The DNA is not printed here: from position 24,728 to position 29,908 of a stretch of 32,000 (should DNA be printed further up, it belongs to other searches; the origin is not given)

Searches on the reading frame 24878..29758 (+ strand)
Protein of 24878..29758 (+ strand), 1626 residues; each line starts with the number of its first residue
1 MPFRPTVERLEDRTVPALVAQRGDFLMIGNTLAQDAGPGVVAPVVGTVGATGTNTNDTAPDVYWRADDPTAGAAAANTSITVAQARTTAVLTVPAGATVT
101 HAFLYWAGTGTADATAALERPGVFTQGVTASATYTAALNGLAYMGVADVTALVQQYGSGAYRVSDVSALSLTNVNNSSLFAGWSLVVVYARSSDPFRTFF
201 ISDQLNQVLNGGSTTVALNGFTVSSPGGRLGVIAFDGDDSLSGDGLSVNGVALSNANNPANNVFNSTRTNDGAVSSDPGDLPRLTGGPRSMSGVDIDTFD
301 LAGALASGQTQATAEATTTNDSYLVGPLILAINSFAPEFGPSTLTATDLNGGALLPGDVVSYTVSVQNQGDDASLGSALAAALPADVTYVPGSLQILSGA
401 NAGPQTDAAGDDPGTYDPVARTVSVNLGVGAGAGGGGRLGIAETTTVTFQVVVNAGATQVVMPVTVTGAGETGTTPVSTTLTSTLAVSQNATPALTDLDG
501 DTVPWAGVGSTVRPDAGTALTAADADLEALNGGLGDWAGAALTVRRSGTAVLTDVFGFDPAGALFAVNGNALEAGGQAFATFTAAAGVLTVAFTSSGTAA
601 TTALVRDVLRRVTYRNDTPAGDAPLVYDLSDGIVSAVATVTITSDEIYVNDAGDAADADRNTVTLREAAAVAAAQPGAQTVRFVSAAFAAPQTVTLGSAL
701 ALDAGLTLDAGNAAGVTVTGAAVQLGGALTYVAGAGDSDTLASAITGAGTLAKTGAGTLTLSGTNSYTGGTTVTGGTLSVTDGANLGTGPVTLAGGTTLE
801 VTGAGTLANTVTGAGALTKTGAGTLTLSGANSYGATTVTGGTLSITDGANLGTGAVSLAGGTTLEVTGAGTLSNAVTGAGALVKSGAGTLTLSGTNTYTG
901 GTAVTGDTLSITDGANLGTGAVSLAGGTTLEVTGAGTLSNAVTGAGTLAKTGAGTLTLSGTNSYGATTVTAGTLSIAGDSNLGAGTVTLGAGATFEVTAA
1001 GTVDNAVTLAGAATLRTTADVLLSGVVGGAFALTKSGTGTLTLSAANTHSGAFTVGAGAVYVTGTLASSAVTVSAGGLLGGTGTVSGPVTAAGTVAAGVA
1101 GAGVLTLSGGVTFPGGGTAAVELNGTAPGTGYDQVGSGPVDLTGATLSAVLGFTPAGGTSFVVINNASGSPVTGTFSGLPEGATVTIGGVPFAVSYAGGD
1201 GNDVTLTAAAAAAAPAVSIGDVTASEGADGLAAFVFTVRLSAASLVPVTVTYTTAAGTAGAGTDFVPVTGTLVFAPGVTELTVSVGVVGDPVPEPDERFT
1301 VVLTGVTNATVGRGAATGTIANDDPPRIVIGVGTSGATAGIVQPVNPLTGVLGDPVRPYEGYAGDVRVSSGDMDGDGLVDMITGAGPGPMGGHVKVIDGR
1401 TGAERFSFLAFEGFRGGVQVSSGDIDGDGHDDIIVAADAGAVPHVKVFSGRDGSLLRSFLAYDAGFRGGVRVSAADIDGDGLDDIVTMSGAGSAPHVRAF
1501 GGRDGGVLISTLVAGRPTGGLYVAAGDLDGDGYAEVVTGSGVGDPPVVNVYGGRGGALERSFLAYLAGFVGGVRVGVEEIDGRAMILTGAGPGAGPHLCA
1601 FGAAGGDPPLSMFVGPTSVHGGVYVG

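Call 74: search_protein_families(library=pfam, proteins=[window:24878-29758:+], max_evalue=0.001)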
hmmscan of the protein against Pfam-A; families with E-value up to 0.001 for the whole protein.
window:24878-29758:+ (1626 aa): 4 families
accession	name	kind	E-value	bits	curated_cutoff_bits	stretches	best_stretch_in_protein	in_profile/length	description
PF12951.13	PATR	-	1.3e-31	108.7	27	5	751-780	1-30/30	Passenger-associated-transport-repeat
PF03160.20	Calx-beta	-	6.6e-15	55.6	27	1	1229-1322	21-117/119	Calx-beta domain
PF13517.12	FG-GAP_3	-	8.3e-14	52.4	26.9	3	1424-1486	1-60/61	FG-GAP-like repeat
PF01839.29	FG-GAP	-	1.3e-13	50.9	22.1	1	1417-1441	2-33/37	FG-GAP repeat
